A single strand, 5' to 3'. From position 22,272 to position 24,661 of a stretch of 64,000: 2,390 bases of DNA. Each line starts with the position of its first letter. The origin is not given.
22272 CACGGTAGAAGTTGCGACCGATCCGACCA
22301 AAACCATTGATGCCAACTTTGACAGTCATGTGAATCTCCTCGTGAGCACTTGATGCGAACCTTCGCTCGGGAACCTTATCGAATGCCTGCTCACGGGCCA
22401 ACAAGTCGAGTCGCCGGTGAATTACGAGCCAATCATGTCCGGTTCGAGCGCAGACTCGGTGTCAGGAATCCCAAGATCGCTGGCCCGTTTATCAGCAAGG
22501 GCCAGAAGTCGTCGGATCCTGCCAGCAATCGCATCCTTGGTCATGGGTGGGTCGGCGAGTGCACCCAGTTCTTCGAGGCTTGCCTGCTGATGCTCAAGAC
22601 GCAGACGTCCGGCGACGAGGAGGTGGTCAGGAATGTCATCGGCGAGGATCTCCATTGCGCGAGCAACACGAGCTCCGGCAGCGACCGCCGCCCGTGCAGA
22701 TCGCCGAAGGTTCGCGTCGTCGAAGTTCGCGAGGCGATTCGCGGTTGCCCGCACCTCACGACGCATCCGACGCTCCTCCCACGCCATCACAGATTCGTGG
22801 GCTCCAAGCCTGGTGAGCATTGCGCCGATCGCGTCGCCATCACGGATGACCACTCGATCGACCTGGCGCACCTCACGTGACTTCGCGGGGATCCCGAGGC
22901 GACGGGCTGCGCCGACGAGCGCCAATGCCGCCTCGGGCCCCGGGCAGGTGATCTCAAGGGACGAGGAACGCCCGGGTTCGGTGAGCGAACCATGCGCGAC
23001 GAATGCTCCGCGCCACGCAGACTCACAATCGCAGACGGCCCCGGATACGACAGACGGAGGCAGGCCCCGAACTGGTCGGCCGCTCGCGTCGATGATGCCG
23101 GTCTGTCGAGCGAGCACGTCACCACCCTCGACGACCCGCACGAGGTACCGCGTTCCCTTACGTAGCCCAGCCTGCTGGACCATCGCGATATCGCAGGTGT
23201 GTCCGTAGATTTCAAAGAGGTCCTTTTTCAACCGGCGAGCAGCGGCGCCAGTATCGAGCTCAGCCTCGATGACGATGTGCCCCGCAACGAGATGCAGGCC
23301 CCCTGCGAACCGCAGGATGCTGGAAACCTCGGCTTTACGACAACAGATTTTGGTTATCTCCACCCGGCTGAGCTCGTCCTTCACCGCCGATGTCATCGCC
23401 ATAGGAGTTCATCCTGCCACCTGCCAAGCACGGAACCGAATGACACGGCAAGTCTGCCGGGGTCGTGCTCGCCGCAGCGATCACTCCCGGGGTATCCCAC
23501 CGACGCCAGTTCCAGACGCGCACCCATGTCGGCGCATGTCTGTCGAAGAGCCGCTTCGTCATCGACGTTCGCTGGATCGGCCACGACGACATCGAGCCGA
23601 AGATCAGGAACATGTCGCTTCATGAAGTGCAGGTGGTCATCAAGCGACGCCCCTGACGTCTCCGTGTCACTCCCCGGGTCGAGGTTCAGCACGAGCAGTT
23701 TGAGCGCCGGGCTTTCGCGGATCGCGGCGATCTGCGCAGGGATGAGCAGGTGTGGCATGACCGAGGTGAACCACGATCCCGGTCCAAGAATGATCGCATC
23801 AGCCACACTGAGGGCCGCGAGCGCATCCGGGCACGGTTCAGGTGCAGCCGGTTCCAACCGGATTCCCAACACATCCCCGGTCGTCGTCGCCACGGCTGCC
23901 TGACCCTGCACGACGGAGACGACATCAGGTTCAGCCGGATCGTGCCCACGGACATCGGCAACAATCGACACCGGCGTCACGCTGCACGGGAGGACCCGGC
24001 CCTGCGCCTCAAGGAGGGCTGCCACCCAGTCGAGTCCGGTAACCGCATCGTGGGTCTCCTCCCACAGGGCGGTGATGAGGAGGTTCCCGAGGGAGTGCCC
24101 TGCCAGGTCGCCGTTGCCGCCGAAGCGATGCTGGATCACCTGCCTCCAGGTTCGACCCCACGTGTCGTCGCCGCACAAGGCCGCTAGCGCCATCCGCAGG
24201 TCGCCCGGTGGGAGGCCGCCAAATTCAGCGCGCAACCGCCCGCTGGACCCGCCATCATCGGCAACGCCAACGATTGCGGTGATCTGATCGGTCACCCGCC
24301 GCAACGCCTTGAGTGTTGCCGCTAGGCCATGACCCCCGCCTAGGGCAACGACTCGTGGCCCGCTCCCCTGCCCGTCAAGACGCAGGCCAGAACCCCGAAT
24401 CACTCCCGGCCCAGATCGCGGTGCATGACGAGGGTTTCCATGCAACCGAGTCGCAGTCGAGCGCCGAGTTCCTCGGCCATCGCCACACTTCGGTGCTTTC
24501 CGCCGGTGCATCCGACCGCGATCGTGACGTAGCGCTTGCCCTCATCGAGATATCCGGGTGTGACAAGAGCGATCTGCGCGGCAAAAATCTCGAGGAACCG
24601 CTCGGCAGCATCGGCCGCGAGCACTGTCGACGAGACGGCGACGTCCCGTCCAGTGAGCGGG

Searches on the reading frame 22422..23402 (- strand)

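Call 13: search_protein_families(library=pfam, proteins=[window:22422-23402:-], max_evalue=0.00001)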
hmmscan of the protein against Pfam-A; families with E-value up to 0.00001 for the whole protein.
window:22422-23402:- (326 aa): 3 families
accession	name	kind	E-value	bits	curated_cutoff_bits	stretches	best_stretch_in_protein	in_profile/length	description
PF10298.14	WhiA_N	-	8.3e-26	90.3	23.4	1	20-104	2-86/86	WhiA N-terminal LAGLIDADG-like domain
PF14527.11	LAGLIDADG_WhiA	-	1.1e-25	90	23.2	1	127-218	2-93/93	WhiA LAGLIDADG-like domain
PF02650.20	HTH_WhiA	-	1.5e-19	70.6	27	1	221-303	1-84/84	WhiA C-terminal HTH domain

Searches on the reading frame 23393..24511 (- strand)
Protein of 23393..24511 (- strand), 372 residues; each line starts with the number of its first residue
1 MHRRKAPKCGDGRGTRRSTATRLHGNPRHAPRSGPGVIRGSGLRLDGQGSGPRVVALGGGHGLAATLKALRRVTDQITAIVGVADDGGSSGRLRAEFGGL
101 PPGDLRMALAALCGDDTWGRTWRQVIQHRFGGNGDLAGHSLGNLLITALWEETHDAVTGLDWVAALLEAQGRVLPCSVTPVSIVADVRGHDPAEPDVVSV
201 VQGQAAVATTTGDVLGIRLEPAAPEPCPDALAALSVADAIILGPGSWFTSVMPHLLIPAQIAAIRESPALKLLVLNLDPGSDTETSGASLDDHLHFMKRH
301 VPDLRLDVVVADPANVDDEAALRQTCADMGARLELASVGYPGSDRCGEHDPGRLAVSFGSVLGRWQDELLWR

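Call 13: search_protein_families(library=pfam, proteins=[window:23393-24511:-], max_evalue=0.00001)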
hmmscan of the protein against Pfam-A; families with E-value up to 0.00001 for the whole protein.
window:23393-24511:- (372 aa): 1 family
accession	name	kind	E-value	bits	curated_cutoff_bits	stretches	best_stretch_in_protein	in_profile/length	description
PF01933.23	CofD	-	3.6e-66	223.7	30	1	54-323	1-261/290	2-phospho-L-lactate transferase CofD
